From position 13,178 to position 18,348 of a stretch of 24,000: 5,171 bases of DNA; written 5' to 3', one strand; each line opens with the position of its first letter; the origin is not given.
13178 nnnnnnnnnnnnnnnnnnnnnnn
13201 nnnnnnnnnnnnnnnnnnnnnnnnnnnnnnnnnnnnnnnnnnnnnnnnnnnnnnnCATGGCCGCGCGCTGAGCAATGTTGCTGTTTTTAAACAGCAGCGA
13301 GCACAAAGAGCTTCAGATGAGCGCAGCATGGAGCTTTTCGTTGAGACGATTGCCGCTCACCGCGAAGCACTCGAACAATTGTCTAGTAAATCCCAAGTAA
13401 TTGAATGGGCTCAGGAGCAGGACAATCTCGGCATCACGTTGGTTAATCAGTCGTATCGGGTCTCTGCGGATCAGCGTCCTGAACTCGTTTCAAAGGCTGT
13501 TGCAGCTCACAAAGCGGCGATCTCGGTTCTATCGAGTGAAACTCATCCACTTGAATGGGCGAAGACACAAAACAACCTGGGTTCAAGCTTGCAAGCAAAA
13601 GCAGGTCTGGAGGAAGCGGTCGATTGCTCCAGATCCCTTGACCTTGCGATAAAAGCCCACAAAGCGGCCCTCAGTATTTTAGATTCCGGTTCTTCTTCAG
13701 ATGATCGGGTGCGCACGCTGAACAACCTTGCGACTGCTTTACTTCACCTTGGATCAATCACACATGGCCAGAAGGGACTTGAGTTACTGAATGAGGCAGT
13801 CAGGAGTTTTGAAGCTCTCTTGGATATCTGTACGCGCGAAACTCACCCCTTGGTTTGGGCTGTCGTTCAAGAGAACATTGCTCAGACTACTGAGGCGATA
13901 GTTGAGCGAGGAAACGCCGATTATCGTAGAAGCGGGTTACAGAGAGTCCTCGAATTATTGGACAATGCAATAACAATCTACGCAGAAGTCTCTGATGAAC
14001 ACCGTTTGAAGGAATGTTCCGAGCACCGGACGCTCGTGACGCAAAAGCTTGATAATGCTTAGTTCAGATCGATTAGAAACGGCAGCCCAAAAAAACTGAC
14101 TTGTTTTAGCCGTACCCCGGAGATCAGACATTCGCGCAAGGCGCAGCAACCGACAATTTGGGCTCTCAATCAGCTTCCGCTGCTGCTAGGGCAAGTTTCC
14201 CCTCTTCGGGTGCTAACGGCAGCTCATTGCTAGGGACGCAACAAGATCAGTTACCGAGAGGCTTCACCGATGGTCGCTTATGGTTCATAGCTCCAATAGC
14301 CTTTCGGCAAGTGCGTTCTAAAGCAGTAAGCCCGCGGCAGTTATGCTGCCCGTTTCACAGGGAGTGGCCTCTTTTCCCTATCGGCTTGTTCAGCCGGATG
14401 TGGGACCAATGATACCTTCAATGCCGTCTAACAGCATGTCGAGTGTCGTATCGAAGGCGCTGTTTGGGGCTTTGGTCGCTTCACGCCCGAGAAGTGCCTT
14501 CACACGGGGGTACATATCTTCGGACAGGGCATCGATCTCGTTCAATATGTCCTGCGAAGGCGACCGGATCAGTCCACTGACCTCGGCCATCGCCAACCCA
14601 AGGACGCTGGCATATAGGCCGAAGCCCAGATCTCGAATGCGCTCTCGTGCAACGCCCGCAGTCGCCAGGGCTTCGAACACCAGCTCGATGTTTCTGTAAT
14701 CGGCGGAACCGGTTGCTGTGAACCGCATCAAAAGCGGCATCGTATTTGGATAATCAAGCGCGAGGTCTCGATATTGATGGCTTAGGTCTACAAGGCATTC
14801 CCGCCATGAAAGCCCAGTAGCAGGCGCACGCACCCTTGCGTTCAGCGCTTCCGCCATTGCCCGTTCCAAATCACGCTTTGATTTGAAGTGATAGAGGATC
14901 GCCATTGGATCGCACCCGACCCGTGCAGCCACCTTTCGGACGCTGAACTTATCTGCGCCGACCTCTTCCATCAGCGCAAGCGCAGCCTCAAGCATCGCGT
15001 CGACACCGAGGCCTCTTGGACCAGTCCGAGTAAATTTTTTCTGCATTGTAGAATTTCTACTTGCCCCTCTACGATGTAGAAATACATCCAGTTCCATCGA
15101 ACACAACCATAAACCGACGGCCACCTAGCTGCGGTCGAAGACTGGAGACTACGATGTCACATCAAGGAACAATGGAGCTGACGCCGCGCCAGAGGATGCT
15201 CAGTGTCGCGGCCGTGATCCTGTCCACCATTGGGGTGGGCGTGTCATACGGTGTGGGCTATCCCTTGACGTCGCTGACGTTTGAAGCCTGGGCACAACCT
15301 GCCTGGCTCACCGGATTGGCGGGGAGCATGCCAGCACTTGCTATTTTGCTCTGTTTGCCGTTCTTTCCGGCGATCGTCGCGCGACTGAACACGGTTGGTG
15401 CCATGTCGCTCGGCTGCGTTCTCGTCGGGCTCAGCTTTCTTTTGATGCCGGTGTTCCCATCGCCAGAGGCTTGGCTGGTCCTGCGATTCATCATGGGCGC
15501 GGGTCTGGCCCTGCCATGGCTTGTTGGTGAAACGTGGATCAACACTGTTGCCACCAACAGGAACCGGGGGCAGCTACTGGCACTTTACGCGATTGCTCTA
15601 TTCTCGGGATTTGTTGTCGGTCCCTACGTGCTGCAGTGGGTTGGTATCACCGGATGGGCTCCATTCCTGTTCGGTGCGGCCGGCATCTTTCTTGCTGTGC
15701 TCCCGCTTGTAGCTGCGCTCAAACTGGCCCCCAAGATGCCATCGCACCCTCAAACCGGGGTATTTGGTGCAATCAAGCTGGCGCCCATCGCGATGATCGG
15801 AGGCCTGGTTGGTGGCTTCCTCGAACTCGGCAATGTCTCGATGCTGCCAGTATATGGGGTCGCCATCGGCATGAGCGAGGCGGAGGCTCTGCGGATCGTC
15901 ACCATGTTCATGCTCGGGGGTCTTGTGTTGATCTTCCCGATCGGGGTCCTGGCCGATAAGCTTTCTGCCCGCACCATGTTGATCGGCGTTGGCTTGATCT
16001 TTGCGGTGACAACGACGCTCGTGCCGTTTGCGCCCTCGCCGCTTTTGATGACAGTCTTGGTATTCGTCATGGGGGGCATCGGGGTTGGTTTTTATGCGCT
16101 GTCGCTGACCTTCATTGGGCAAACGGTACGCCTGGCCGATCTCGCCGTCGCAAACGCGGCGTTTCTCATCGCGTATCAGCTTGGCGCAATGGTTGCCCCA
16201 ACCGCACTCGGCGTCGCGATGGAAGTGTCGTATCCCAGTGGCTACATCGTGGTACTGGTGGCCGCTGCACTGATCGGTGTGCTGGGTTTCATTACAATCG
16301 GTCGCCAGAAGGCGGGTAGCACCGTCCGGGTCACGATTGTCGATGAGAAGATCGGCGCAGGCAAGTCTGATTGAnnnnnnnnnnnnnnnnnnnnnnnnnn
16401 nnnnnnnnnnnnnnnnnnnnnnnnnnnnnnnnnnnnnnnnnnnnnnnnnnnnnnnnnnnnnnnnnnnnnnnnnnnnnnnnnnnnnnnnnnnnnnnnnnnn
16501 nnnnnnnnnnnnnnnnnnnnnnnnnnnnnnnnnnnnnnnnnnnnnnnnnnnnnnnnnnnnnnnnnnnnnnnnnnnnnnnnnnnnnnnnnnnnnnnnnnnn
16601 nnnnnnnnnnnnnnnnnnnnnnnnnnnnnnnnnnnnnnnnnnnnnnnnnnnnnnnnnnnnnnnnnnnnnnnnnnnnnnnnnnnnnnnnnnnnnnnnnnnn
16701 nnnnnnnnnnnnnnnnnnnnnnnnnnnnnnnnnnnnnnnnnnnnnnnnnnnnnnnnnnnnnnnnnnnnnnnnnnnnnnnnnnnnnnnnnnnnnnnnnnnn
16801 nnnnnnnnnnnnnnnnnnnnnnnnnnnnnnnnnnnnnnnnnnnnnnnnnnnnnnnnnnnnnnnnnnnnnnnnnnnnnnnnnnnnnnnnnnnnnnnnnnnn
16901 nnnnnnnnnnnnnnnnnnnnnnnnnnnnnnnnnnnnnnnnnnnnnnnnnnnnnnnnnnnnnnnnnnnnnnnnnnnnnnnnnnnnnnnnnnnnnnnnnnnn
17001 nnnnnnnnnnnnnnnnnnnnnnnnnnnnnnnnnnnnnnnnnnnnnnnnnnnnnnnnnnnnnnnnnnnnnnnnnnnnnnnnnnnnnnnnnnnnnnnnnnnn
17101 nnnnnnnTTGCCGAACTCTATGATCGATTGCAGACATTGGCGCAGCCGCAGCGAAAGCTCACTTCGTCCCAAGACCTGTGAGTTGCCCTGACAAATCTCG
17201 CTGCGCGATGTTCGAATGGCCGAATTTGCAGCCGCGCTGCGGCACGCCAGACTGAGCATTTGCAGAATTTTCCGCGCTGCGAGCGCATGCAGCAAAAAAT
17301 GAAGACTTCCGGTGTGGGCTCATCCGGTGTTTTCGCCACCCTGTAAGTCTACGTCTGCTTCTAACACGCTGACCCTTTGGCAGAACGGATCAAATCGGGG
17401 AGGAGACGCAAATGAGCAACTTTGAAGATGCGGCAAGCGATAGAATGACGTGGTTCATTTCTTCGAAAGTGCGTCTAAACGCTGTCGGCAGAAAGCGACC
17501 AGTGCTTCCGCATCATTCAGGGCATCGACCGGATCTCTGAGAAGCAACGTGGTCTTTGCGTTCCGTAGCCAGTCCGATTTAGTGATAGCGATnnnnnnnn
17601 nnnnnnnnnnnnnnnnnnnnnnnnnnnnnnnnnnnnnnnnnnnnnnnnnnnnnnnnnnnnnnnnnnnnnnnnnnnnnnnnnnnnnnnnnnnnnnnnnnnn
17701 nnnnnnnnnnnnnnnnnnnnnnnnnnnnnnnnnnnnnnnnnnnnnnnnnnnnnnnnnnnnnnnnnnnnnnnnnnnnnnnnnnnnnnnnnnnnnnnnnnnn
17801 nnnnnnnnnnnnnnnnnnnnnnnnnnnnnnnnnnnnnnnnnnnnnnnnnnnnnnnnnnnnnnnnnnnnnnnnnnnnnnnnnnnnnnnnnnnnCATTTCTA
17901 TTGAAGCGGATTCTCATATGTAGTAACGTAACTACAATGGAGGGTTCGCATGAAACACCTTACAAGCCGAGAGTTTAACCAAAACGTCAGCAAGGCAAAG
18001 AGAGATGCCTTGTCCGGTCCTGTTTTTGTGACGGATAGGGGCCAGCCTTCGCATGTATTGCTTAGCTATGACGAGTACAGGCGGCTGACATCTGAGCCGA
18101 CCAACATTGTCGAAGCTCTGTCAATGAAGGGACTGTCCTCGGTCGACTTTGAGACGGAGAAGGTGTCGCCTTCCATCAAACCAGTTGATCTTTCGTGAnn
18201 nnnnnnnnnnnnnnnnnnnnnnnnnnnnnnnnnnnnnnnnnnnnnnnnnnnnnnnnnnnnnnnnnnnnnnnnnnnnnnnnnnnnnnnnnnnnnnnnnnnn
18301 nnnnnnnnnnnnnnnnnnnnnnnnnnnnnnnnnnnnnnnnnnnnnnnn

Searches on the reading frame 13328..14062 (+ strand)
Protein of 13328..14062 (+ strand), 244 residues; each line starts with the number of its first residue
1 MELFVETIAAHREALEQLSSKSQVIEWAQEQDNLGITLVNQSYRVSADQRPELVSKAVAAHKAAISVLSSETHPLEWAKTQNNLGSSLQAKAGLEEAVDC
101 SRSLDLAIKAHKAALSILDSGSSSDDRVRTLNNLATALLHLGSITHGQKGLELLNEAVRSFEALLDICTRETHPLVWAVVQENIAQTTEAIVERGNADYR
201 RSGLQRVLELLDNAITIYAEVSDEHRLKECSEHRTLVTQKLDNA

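Call 8: search_protein_families(library=pfam, proteins=[window:13328-14062:+], max_evalue=0.01)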
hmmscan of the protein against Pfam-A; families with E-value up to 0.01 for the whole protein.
window:13328-14062:+ (244 aa): 1 family
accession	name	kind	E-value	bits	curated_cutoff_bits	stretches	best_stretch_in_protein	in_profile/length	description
PF13424.12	TPR_12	-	0.0011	19.6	30.1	0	104-142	19-59/77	Tetratricopeptide repeat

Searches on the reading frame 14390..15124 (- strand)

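Call 8: search_protein_families(library=pfam, proteins=[window:14390-15124:-], max_evalue=0.01)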
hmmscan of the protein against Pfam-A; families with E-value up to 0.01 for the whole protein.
window:14390-15124:- (244 aa): 3 families
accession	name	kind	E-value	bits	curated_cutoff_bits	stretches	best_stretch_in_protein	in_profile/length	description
PF00440.29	TetR_N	-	2.1e-10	40.6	24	1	45-89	2-46/47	Bacterial regulatory proteins, tetR family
PF02909.22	TetR_C_1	-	1.1e-07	32.2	21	1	101-236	2-143/146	Tetracyclin repressor-like, C-terminal domain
PF13305.11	TetR_C_33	-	0.001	20.1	26.8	1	112-191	2-90/103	Tetracyclin repressor-like, C-terminal domain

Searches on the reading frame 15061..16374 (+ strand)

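Call 8: search_protein_families(library=pfam, proteins=[window:15061-16374:+], max_evalue=0.01)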
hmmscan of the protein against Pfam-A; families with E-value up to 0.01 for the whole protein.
window:15061-16374:+ (437 aa): 1 family
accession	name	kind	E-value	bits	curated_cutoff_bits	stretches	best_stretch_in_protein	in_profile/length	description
PF07690.21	MFS_1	-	2.7e-24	86.2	33.4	2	246-416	3-175/347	Major Facilitator Superfamily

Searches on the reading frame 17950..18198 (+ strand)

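Call 9: search_protein_families(library=pfam, proteins=[window:17950-18198:+], max_evalue=0.01)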
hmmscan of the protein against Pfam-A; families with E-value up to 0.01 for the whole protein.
window:17950-18198:+ (82 aa): 1 family
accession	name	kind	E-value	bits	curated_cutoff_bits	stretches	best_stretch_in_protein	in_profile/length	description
PF02604.26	PhdYeFM_antitox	-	1.3e-09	38.1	29.8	1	1-51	1-51/74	Antitoxin Phd_YefM, type II toxin-antitoxin system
